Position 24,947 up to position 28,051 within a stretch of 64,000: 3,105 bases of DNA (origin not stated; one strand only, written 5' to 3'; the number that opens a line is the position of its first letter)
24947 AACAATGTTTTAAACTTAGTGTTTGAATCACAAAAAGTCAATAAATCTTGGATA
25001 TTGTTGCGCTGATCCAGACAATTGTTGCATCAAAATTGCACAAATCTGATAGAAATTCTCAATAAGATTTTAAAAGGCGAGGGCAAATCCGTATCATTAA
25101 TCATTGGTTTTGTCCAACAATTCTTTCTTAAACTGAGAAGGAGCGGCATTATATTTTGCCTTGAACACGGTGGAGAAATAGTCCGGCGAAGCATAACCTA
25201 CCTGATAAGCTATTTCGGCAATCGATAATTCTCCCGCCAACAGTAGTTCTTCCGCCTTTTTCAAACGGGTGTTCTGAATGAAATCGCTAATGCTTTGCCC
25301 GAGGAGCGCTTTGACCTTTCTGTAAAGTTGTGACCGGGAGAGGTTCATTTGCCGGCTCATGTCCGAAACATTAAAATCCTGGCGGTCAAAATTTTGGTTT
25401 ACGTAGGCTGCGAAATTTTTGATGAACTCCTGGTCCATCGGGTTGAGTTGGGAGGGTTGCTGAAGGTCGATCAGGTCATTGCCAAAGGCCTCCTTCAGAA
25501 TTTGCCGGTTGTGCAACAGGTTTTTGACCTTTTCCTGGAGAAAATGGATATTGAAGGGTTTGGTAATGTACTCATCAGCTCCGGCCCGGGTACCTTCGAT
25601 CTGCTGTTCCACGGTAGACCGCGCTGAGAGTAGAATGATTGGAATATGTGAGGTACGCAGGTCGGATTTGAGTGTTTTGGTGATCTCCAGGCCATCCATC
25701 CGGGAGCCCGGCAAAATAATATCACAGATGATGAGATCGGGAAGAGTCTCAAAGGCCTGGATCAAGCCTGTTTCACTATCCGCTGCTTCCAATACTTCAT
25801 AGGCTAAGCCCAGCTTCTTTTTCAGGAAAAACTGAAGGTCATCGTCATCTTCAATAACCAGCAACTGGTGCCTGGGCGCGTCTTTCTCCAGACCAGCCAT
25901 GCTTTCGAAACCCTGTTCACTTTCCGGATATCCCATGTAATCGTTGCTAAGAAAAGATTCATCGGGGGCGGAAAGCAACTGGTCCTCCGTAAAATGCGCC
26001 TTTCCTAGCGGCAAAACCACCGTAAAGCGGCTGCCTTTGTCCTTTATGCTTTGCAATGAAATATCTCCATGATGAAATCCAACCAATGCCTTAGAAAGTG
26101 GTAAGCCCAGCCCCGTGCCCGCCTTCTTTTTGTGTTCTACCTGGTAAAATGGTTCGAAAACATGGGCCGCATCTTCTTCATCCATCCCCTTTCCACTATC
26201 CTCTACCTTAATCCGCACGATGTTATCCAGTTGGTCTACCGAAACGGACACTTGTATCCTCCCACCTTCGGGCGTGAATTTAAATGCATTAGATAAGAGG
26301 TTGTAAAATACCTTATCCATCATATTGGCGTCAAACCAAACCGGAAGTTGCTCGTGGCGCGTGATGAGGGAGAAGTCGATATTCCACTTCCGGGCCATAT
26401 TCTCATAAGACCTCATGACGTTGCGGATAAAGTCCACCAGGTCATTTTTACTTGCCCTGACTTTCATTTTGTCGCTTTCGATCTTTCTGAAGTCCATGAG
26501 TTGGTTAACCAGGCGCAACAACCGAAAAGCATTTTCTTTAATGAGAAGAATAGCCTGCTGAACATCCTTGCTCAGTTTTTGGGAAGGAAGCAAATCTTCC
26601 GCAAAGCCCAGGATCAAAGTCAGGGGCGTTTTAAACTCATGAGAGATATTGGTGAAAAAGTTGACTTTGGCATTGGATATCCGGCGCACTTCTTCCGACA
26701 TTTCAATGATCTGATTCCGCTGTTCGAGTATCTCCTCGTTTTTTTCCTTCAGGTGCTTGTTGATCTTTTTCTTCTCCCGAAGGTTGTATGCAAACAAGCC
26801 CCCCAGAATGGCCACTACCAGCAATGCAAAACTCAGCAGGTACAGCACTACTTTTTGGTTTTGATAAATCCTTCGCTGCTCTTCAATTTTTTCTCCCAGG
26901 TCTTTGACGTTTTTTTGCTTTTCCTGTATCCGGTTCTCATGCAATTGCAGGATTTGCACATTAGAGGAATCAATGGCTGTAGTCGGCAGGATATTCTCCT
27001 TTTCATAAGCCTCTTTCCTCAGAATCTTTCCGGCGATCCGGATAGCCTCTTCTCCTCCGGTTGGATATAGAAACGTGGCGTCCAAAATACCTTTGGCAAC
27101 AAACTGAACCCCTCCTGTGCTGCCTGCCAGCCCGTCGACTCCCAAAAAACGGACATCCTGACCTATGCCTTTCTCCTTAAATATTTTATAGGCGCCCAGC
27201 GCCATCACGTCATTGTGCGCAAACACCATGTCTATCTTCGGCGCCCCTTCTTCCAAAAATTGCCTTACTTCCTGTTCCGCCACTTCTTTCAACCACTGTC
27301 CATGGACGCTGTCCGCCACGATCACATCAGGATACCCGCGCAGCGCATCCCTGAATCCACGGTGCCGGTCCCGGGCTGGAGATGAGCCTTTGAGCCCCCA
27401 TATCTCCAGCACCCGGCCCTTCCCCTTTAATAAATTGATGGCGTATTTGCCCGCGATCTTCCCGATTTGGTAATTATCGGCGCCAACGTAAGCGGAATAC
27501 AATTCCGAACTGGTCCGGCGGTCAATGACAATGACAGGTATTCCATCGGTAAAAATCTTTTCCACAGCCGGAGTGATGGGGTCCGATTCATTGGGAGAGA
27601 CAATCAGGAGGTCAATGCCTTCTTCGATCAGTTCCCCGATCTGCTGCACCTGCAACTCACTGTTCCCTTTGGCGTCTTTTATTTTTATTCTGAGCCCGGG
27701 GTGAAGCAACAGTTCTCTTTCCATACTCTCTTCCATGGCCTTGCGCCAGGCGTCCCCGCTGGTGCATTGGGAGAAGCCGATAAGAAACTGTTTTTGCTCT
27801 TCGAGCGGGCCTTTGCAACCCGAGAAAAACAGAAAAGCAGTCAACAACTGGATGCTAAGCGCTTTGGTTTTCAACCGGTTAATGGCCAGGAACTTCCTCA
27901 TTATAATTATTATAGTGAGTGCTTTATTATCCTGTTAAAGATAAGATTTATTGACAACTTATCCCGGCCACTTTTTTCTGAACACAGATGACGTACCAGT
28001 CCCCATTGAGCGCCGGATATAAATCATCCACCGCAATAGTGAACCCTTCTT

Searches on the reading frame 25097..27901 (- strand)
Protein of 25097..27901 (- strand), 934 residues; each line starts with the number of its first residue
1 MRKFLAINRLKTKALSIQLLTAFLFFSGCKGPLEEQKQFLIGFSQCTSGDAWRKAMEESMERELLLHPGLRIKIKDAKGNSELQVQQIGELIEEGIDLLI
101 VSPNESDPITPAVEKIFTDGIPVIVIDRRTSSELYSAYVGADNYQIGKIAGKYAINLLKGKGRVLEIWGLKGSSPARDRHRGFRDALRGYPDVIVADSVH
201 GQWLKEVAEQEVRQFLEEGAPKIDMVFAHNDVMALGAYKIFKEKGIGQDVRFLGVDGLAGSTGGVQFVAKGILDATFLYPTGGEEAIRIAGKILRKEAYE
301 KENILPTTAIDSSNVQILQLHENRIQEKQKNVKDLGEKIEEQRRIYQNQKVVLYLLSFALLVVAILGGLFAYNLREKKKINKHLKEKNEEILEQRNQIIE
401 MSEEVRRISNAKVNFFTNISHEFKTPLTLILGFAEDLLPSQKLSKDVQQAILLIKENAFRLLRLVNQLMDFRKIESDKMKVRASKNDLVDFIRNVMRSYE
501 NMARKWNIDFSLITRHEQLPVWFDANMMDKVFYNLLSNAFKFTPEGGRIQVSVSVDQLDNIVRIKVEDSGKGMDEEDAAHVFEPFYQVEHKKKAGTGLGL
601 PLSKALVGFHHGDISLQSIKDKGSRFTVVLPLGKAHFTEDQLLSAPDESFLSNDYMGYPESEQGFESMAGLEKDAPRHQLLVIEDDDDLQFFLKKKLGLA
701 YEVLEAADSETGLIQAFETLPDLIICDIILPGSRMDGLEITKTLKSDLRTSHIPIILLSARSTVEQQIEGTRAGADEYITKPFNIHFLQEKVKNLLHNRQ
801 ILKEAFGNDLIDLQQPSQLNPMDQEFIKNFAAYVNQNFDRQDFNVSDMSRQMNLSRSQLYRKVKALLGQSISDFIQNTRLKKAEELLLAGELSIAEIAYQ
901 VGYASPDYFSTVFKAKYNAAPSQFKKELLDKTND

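Call 82: search_protein_families(library=pfam, proteins=[window:25097-27901:-], max_evalue=0.000001)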
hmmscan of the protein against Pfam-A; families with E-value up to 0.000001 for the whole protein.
window:25097-27901:- (934 aa): 7 families
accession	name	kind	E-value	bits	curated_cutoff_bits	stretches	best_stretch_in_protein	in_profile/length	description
PF13407.12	Peripla_BP_4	-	2.5e-46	158.7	35.1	1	41-296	1-256/258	Periplasmic binding protein domain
PF02518.31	HATPase_c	-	2.4e-26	92.8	26.4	1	525-633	3-110/111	Histidine kinase-, DNA gyrase B-, and HSP90-like ATPase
PF12833.13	HTH_18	-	3.9e-21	75.6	33.6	1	849-926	2-79/80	Helix-turn-helix domain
PF00072.30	Response_reg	-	8.2e-19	68.3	30.2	1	681-792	2-110/111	Response regulator receiver domain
PF00165.29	HTH_AraC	-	2.4e-15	56.7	26.6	1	889-924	6-40/42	Bacterial regulatory helix-turn-helix proteins, AraC family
PF00512.31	HisKA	-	1.9e-13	50.7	26.9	1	412-476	2-65/66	His Kinase A (phospho-acceptor) domain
PF00532.27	Peripla_BP_1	-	1.3e-12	48.2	22.2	1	76-260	38-230/281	Periplasmic binding proteins and sugar binding domain of LacI family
